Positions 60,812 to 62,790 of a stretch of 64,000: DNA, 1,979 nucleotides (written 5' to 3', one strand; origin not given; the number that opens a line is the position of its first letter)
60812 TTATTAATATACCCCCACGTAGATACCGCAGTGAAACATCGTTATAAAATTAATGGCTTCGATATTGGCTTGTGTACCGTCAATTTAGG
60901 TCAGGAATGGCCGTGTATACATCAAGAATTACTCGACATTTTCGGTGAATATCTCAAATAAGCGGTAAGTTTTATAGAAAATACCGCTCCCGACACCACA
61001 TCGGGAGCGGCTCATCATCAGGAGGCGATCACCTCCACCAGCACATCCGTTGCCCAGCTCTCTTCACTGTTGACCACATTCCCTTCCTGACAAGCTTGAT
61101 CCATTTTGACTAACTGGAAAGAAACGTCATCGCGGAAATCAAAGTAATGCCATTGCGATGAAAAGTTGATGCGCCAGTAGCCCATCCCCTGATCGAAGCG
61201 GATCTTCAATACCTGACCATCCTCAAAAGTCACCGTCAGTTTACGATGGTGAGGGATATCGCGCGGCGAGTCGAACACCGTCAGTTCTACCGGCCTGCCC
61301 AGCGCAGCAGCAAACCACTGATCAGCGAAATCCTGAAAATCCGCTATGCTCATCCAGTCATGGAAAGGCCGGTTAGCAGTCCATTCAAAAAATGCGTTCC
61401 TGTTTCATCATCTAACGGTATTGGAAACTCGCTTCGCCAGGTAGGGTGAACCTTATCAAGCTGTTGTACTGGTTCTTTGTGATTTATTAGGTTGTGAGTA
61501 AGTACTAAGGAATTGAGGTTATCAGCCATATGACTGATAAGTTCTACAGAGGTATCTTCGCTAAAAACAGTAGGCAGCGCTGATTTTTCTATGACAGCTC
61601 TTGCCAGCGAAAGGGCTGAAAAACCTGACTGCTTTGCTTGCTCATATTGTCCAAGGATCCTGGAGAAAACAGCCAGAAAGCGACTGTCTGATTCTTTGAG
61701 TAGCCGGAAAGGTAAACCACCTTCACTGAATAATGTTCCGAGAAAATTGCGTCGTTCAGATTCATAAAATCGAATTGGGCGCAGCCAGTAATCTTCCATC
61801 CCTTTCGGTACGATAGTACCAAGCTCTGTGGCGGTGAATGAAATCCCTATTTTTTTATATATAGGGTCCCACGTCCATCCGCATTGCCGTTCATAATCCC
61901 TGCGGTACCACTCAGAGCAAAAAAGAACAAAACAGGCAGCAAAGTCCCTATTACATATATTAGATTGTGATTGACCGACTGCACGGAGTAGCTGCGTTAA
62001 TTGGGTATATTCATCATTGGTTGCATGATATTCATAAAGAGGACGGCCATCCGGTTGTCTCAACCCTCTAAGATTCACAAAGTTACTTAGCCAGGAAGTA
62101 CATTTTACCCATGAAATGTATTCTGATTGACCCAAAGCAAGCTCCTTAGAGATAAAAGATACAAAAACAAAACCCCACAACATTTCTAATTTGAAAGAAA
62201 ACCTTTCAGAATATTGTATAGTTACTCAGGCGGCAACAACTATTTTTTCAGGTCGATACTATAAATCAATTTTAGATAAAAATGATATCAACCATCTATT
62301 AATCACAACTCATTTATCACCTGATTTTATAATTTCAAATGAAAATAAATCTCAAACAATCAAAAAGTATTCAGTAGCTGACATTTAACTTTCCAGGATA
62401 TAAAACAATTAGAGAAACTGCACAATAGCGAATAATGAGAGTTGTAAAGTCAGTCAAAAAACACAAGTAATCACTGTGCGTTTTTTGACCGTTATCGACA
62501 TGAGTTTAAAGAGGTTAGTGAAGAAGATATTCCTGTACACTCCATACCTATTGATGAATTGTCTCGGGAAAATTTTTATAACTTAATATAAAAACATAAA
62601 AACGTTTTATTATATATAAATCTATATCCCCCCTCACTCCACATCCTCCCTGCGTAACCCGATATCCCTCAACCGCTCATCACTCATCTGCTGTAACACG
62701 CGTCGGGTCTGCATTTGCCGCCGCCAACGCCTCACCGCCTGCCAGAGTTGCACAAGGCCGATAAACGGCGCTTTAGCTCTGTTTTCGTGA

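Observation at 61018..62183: Translationally coupled pair of uncharacterised genes convergent with mcrC, in the variable arm of the Immigration Control Region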

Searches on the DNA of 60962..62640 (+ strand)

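Call 3: search_dna_similar(query=window:60962-62640:+, collection=ecoli_genomes, mode=near, max_rows=30, rows=spread)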
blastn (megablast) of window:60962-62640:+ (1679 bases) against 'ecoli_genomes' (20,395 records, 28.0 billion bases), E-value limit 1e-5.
Records with a match: 675; places in all: 1277; records where one place covers at least 80% of the query: 2.
Genomes with a match: 675 of 5426; with a place that covers at least 80% of the query: 2. Places per genome that has any: lowest 1, median 2, highest 2. On chromosomes: 1277 places; on plasmids: 0.
Best place of each record, by identity: >=99% 451; 95-99% 223; 90-95% 1.
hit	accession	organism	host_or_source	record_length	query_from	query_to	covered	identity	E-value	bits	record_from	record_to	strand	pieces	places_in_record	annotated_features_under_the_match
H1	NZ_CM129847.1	Escherichia coli strain TB06053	fresh water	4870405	13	1679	99%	96.6%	0e+0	2764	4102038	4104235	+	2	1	yjiT: protein YjiT | hypothetical protein | yjiS: DUF1127 domain-containing protein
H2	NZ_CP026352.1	Escherichia coli strain 4FA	not applicable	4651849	413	1679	75%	99.6%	0e+0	2313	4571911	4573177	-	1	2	yjiT: protein YjiT | yjiS: DUF1127 domain-containing protein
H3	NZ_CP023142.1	Escherichia coli strain CFSAN061770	missing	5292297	413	1679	75%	99.6%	0e+0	2313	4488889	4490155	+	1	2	yjiT: protein YjiT | yjiS: DUF1127 domain-containing protein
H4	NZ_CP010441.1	Escherichia coli K-12 strain K-12 MG1655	not applicable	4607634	413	1679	75%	99.6%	0e+0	2313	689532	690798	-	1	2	yjiT: protein YjiT | yjiS: DUF1127 domain-containing protein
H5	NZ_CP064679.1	Escherichia coli K-12 strain CETR2G40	not applicable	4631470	413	1679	75%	99.6%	0e+0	2313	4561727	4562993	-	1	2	yjiT: protein YjiT | yjiS: DUF1127 domain-containing protein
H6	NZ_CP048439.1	Escherichia coli strain NBRC 3301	human feces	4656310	413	1679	75%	99.6%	0e+0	2313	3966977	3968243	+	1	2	yjiT: protein YjiT | yjiS: DUF1127 domain-containing protein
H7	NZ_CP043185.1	Escherichia coli O16:H48 strain PG20180171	mouse gut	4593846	413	1679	75%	99.6%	0e+0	2313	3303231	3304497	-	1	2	yjiT: protein YjiT | yjiS: DUF1127 domain-containing protein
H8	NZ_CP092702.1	Escherichia coli strain S-P-C-029.01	Homo sapiens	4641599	413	1679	75%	99.6%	0e+0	2313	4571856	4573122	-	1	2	yjiT: protein YjiT | yjiS: DUF1127 domain-containing protein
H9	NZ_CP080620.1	Escherichia coli strain TOP10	-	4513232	413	1679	75%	99.6%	0e+0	2313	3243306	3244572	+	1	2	yjiT: protein YjiT | yjiS: DUF1127 domain-containing protein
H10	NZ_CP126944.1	Escherichia coli O1:K1:H7 strain APEC E16002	Gallus gallus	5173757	413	1679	75%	99.6%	0e+0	2313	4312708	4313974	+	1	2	yjiT: protein YjiT | yjiS: DUF1127 domain-containing protein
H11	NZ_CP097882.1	Escherichia coli str. K-12 substr. MG1655 strain K-12 ...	not applicable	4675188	413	1679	75%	99.6%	0e+0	2313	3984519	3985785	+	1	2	yjiT: protein YjiT | yjiS: DUF1127 domain-containing protein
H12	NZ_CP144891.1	Escherichia coli strain MG1655p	not applicable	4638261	413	1679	75%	99.6%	0e+0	2313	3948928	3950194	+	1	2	yjiT: protein YjiT | yjiS: DUF1127 domain-containing protein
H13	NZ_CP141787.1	Escherichia coli strain K194T1-1018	-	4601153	413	1679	75%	99.6%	0e+0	2313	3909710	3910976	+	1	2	yjiT: protein YjiT | yjiS: DUF1127 domain-containing protein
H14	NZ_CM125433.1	Escherichia coli strain T142A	pig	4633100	413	1679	75%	99.6%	0e+0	2313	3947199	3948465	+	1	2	yjiT: protein YjiT | yjiS: DUF1127 domain-containing protein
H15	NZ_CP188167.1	Escherichia coli strain TUM24570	Laboratory developed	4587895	413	1679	75%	99.6%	0e+0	2313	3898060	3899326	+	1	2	yjiT: protein YjiT | yjiS: DUF1127 domain-containing protein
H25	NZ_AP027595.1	Escherichia coli strain LR-64-2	Homo sapiens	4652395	413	1679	75%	97.1%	0e+0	2134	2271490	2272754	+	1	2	STY4851/ECs_5259 family protein | yjiS: DUF1127 domain-containing protein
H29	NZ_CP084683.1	Escherichia coli strain BL21(RP)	-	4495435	1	414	25%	96.6%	0e+0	688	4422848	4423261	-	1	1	helicase-related protein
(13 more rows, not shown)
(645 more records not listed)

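Call 7: get_annotated_region(hit=H4, flank=6000)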
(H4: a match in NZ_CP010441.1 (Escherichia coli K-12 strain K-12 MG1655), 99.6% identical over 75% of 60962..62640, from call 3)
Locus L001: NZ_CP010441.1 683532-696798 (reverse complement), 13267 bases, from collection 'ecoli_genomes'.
description: Escherichia coli K-12 strain K-12 MG1655 chromosome, complete genome
organism: Escherichia coli K-12 strain K-12 MG1655 (NCBI taxid 83333)
replicon: chromosome; assembly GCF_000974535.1
host: -; source: not applicable; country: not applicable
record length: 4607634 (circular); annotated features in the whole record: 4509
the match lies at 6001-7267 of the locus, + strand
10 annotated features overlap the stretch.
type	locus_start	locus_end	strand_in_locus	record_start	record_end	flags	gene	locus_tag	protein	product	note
CDS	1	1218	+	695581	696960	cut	mcrB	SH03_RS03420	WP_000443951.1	5-methylcytosine-specific restriction endonuclease subunit McrB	-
CDS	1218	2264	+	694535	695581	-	mcrC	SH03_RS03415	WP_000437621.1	5-methylcytosine-specific restriction endonuclease system specificity protein McrC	-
CDS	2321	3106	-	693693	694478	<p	-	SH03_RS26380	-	DEAD/DEAH box helicase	incomplete; partial in the middle of a contig; missing N-terminus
CDS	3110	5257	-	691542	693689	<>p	-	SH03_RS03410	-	DEAD/DEAH box helicase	internal stop; incomplete; partial in the middle of a contig; missing N-terminus and C-terminus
CDS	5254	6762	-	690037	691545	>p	yjiT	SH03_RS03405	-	protein YjiT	incomplete; partial in the middle of a contig; missing C-terminus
CDS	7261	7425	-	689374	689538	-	yjiS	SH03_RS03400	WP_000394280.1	DUF1127 domain-containing protein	-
CDS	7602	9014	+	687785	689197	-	yjiR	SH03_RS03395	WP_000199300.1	PLP-dependent aminotransferase family protein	-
CDS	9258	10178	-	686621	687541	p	-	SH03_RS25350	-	Rpn family recombination-promoting nuclease/putative transposase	internal stop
CDS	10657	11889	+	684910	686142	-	mdtM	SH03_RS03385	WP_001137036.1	multidrug efflux MFS transporter MdtM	-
CDS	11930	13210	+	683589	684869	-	yjiN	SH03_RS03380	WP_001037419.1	DUF445 domain-containing protein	-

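Call 8: get_annotated_region(hit=H29, flank=9000)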
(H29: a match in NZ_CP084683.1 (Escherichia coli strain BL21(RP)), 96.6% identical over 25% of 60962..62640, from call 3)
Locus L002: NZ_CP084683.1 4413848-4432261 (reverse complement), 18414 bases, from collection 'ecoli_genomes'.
description: Escherichia coli strain BL21(RP) chromosome, complete genome
organism: Escherichia coli strain BL21(RP) (NCBI taxid 562)
replicon: chromosome; assembly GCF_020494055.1
host: -; source: -; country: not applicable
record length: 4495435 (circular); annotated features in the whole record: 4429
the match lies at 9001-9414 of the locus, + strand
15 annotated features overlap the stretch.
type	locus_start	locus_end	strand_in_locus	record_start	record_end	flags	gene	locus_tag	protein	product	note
CDS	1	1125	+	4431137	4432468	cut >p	-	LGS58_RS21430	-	fimbria/pilus outer membrane usher protein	incomplete; partial in the middle of a contig; missing N-terminus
CDS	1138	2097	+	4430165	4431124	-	-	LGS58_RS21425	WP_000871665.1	hypothetical protein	-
CDS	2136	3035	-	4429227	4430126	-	nhaR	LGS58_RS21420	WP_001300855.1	transcriptional activator NhaR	-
CDS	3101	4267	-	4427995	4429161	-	nhaA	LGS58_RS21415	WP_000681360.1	Na+/H+ antiporter NhaA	-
CDS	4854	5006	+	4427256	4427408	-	mokC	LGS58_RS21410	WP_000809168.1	type I toxin-antitoxin system toxin MokC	-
CDS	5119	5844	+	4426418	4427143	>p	-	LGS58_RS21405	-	restriction endonuclease subunit S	incomplete; partial in the middle of a contig; missing N-terminus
CDS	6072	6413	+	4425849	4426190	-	symE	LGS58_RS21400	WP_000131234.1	endoribonuclease SymE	-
CDS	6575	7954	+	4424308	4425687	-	mcrB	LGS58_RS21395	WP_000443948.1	5-methylcytosine-specific restriction endonuclease subunit McrB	-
CDS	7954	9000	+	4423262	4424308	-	mcrC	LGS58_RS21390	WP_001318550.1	5-methylcytosine-specific restriction endonuclease system specificity protein McrC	-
CDS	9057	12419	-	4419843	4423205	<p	-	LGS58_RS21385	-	helicase-related protein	incomplete; partial in the middle of a contig; missing N-terminus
CDS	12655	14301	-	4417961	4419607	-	mqo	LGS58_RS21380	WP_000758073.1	malate dehydrogenase (quinone)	-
CDS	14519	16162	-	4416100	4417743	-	yojI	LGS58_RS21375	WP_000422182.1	microcin J25 efflux ABC transporter YojI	-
CDS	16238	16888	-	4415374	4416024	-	alkB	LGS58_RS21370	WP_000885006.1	DNA oxidative demethylase AlkB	-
CDS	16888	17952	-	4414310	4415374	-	ada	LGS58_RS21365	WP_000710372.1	bifunctional DNA-binding transcriptional regulator/O6-methylguanine-DNA methyltransferase Ada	-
CDS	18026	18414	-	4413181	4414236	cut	apbE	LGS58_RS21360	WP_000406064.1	FAD:protein FMN transferase ApbE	-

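Call 9: get_annotated_region(hit=H25, flank=9000)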
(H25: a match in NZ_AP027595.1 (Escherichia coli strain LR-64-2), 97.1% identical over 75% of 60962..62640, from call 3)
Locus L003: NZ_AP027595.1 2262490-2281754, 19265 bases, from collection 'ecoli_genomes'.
description: Escherichia coli strain LR-64-2 chromosome, complete genome
organism: Escherichia coli strain LR-64-2 (NCBI taxid 562)
replicon: chromosome; assembly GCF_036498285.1
host: Homo sapiens; source: feces; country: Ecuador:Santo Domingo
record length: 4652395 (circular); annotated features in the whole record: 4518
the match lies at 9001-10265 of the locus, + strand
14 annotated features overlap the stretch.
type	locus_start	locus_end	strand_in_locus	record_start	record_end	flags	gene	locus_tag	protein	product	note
CDS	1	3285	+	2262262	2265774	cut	hsdR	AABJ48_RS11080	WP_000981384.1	type I restriction-modification system endonuclease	-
CDS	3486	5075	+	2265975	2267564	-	hsdM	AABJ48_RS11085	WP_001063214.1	type I restriction-modification system methyltransferase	-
CDS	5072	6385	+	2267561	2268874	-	-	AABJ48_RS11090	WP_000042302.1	restriction endonuclease subunit S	-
CDS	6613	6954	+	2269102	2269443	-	symE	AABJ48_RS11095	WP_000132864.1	endoribonuclease SymE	-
CDS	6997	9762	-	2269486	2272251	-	-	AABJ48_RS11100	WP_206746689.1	STY4851/ECs_5259 family protein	-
CDS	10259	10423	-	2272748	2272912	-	yjiS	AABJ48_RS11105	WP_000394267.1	DUF1127 domain-containing protein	-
CDS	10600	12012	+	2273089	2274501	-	yjiR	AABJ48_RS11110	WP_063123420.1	PLP-dependent aminotransferase family protein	-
CDS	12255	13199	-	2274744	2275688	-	-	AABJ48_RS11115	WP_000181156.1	Rpn family recombination-promoting nuclease/putative transposase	-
CDS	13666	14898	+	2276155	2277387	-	mdtM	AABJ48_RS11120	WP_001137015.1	multidrug efflux MFS transporter MdtM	-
CDS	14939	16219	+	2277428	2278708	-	yjiN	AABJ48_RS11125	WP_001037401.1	DUF445 domain-containing protein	-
CDS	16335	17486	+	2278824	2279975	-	yjiM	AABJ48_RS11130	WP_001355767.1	double-cubane-cluster-containing anaerobic reductase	-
CDS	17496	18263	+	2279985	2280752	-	yjiL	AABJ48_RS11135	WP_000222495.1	putative 2-hydroxyacyl-CoA dehydratase activator YjiL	YjiL, as found in Escherichia coli, is a homolog of the activator ATPases of enzymes such as lactoyl-CoA dehydratase, ...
CDS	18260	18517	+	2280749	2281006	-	ytiA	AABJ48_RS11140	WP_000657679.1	DUF3343 domain-containing protein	-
CDS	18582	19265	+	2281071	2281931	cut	yjiK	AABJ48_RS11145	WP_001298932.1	SdiA-regulated domain-containing protein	-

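Call 16: search_dna_similar(query=L002:9057-12419:+, collection=ecoli_genomes, mode=near, max_rows=40, rows=spread)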
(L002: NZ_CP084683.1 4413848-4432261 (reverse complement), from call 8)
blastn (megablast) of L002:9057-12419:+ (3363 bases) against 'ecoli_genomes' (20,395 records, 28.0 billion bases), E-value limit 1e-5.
Records with a match: 648; places in all: 649; records where one place covers at least 80% of the query: 283.
Genomes with a match: 648 of 5426; with a place that covers at least 80% of the query: 283. Places per genome that has any: lowest 1, median 1, highest 2. On chromosomes: 649 places; on plasmids: 0.
Best place of each record, by identity: >=99% 109; 95-99% 539.
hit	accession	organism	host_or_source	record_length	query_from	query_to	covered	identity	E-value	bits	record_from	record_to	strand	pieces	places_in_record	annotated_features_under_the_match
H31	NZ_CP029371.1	Escherichia coli strain C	cow's milk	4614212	1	3363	100%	100.0%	0e+0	6211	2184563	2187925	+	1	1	helicase-related protein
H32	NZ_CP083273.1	Escherichia coli strain BL21-RIPL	-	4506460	1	3363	100%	100.0%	0e+0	6211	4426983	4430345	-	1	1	helicase-related protein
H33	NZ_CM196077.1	Escherichia coli strain LB14b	-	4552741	1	3363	100%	100.0%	0e+0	6211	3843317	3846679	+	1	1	MrfA Zn-binding domain-containing protein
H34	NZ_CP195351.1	Escherichia coli strain 24AR0357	Homo sapiens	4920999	1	3354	100%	100.0%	0e+0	6189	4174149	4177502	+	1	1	DEAD/DEAH box helicase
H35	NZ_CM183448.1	Escherichia coli strain GCUET01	pig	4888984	1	3354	100%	99.9%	0e+0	6183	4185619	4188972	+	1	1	DEAD/DEAH box helicase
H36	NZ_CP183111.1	Escherichia coli strain 488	Homo sapiens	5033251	1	3354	100%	99.9%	0e+0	6172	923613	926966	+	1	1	DEAD/DEAH box helicase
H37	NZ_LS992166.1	Escherichia coli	-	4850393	1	3354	100%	99.1%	0e+0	6028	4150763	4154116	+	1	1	DEAD/DEAH box helicase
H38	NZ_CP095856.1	Escherichia coli strain EC6563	Homo sapiens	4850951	1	3354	100%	98.1%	0e+0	5840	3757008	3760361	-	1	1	DEAD/DEAH box helicase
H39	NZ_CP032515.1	Escherichia coli strain 118UI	Homo sapiens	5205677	1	3354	100%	97.7%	0e+0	5768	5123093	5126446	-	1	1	DEAD/DEAH box helicase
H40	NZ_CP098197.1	Escherichia coli strain Z0117EC0062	Canis lupus familiaris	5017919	1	3354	100%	97.7%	0e+0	5768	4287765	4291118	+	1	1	DEAD/DEAH box helicase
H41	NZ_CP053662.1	Escherichia coli strain eco-241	Homo sapiens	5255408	1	3354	100%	97.7%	0e+0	5768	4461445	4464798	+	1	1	DEAD/DEAH box helicase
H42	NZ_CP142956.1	Escherichia coli strain EC200461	Homo sapiens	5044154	1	3354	100%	97.7%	0e+0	5768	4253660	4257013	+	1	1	DEAD/DEAH box helicase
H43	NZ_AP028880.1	Escherichia coli strain N61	Bos taurus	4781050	1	3354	100%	97.7%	0e+0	5768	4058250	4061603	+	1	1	DEAD/DEAH box helicase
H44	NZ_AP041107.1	Escherichia coli strain HR5-1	Homo sapiens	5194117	1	3354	100%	97.7%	0e+0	5762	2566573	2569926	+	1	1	DEAD/DEAH box helicase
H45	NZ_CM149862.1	Escherichia coli strain LCP30S3_I5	Sus scrofa domesticus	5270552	1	3354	100%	97.5%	0e+0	5734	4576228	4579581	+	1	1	DEAD/DEAH box helicase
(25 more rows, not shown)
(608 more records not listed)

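Call 17: search_dna_similar(query=window:61225-61525:+, collection=ecoli_genomes, mode=near, max_rows=30, rows=best)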
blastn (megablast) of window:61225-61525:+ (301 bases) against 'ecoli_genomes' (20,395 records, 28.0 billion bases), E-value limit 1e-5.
Records with a match: 661; places in all: 1256; records where one place covers at least 80% of the query: 2.
Genomes with a match: 661 of 5426; with a place that covers at least 80% of the query: 2. Places per genome that has any: lowest 1, median 2, highest 3. On chromosomes: 1256 places; on plasmids: 0.
Best place of each record, by identity: >=99% 591; 95-99% 70.
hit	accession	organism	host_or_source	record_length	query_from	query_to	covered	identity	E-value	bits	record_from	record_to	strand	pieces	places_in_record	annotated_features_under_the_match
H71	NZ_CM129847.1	Escherichia coli strain TB06053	fresh water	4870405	1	301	100%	99.3%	1e-72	549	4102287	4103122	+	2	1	yjiT: protein YjiT | hypothetical protein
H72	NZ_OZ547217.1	Escherichia coli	Homo sapiens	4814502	1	301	100%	98.7%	1e-72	549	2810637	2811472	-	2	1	STY4851/ECs_5259 family protein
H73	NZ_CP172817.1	Escherichia coli strain HS-01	Homo sapiens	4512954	1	160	53%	98.8%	2e-74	287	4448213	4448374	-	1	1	hypothetical protein (x2)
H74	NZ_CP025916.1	Escherichia coli strain 120899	Homo sapiens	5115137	150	301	50%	100.0%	1e-72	281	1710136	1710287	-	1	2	yjiT: protein YjiT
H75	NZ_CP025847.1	Escherichia coli strain 602354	Homo sapiens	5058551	150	301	50%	100.0%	1e-72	281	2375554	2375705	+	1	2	yjiT: protein YjiT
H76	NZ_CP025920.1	Escherichia coli strain 103605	Homo sapiens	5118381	150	301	50%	100.0%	1e-72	281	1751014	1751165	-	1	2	yjiT: protein YjiT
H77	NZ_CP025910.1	Escherichia coli strain 204446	Homo sapiens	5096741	150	301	50%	100.0%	1e-72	281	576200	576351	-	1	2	yjiT: protein YjiT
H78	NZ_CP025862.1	Escherichia coli strain 504237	Homo sapiens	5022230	150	301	50%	100.0%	1e-72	281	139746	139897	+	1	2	yjiT: protein YjiT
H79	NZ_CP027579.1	Escherichia coli strain 2013C-4282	Homo sapiens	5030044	150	301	50%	100.0%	1e-72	281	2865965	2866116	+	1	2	yjiT: protein YjiT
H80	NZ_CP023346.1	Escherichia coli strain ETEC-2265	Homo sapiens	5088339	150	301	50%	100.0%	1e-72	281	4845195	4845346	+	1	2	yjiT: protein YjiT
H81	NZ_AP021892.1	Escherichia coli strain 2018-01-1CC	Homo sapiens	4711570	150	301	50%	100.0%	1e-72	281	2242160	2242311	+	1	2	yjiT: protein YjiT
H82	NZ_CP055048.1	Escherichia coli strain SWHEFF_58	Shek Wu Hui WWTPs_58 WWTPs effluent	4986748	150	301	50%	100.0%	1e-72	281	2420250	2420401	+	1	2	yjiT: protein YjiT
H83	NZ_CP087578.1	Escherichia coli strain OSUCMP42NDM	Free-range White-tailed deer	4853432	150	301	50%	100.0%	1e-72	281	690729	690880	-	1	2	yjiT: protein YjiT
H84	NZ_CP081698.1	Escherichia coli strain CT02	-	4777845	150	301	50%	100.0%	1e-72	281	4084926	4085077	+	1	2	yjiT: protein YjiT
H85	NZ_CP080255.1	Escherichia coli strain SJC33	Chicken fecal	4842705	150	301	50%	100.0%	1e-72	281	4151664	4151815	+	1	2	yjiT: protein YjiT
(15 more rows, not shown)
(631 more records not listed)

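Call 18: get_annotated_region(hit=H34, flank=9000)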
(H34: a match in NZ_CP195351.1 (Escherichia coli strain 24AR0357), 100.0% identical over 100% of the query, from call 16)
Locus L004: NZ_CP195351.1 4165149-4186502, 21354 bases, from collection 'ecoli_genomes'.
description: Escherichia coli strain 24AR0357 chromosome, complete genome
organism: Escherichia coli strain 24AR0357 (NCBI taxid 562)
replicon: chromosome; assembly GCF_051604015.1
host: Homo sapiens; source: Screen: rectum; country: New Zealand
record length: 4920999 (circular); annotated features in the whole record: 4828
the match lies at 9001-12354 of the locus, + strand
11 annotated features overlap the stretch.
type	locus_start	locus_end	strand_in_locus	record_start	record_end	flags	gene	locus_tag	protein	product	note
CDS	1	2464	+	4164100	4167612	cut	hsdR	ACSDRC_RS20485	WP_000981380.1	type I restriction-modification system endonuclease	-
CDS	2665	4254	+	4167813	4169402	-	hsdM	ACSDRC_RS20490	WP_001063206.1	type I restriction-modification system methyltransferase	-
CDS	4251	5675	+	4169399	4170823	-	-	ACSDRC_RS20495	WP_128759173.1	restriction endonuclease subunit S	-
CDS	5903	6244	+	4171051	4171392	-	symE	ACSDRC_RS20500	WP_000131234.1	endoribonuclease SymE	-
CDS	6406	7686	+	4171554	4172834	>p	mcrB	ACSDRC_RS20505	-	5-methylcytosine-specific restriction endonuclease subunit McrB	incomplete; partial in the middle of a contig; missing C-terminus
CDS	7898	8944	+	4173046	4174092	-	mcrC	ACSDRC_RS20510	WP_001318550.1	5-methylcytosine-specific restriction endonuclease system specificity protein McrC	-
CDS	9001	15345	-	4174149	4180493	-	-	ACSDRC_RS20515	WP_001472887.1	DEAD/DEAH box helicase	-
CDS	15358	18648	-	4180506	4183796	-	yjiT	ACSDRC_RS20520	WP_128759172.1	protein YjiT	-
CDS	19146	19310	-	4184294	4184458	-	yjiS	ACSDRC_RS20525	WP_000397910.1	DUF1127 domain-containing protein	-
CDS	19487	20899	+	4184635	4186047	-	yjiR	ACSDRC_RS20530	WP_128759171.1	PLP-dependent aminotransferase family protein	-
CDS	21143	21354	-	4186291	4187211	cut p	-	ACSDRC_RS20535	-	Rpn family recombination-promoting nuclease/putative transposase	internal stop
